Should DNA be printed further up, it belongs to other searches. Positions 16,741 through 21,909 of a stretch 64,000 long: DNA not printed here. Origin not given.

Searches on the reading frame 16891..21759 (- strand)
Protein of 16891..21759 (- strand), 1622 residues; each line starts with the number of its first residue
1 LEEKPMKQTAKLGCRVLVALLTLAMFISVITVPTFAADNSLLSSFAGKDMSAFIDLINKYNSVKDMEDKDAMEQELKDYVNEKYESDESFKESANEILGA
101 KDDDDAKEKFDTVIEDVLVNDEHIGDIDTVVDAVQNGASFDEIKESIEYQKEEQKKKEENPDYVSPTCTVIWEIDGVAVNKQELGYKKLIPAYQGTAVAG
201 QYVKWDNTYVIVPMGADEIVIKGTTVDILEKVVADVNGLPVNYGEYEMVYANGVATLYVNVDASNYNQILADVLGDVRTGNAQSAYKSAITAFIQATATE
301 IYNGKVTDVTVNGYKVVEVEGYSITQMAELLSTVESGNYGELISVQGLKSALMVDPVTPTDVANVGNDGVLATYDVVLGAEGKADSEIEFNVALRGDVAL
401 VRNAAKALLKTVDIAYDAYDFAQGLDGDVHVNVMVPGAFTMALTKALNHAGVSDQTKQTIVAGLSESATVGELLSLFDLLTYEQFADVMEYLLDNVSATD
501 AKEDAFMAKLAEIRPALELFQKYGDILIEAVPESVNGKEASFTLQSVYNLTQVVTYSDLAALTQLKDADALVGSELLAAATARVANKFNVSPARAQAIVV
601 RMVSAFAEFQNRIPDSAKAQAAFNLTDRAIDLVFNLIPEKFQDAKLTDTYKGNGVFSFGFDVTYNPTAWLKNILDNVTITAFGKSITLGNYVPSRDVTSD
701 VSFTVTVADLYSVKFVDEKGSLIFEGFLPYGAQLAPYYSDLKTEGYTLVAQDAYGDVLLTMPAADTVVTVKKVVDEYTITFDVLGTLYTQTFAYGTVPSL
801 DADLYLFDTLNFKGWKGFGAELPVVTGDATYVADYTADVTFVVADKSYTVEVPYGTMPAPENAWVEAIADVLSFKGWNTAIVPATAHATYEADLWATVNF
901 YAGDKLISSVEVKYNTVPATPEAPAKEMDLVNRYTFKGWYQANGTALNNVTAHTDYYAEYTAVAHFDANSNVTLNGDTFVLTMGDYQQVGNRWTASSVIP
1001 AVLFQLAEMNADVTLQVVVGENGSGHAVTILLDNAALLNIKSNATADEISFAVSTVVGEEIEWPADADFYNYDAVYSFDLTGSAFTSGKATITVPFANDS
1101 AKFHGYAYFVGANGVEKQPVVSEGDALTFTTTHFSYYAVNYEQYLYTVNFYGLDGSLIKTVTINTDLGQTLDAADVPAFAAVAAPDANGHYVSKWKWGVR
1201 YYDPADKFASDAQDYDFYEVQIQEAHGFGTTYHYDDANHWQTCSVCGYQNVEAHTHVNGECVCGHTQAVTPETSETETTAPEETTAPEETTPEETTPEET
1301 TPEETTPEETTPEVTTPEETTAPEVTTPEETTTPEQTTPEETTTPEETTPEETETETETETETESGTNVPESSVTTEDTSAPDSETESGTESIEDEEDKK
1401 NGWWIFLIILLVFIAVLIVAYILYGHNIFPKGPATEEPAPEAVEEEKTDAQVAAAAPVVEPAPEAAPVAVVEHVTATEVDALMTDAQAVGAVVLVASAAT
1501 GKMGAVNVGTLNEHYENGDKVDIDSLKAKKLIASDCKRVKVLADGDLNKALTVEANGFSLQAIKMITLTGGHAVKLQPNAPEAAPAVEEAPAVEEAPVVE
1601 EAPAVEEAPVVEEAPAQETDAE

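Call 4: search_protein_families(library=pfam, proteins=[window:16891-21759:-], max_evalue=0.01)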
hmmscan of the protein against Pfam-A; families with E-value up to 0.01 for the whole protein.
window:16891-21759:- (1622 aa): 2 families
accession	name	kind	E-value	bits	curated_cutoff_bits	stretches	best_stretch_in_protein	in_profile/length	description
PF00828.25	Ribosomal_L27A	-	2.5e-13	50.7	21.5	1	1506-1573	2-71/72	Ribosomal proteins 50S-L15, 50S-L18e, 60S-L27A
PF09479.16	Flg_new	-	0.0043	17.6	27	1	897-964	2-64/65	Listeria-Bacteroides repeat domain (List_Bact_rpt)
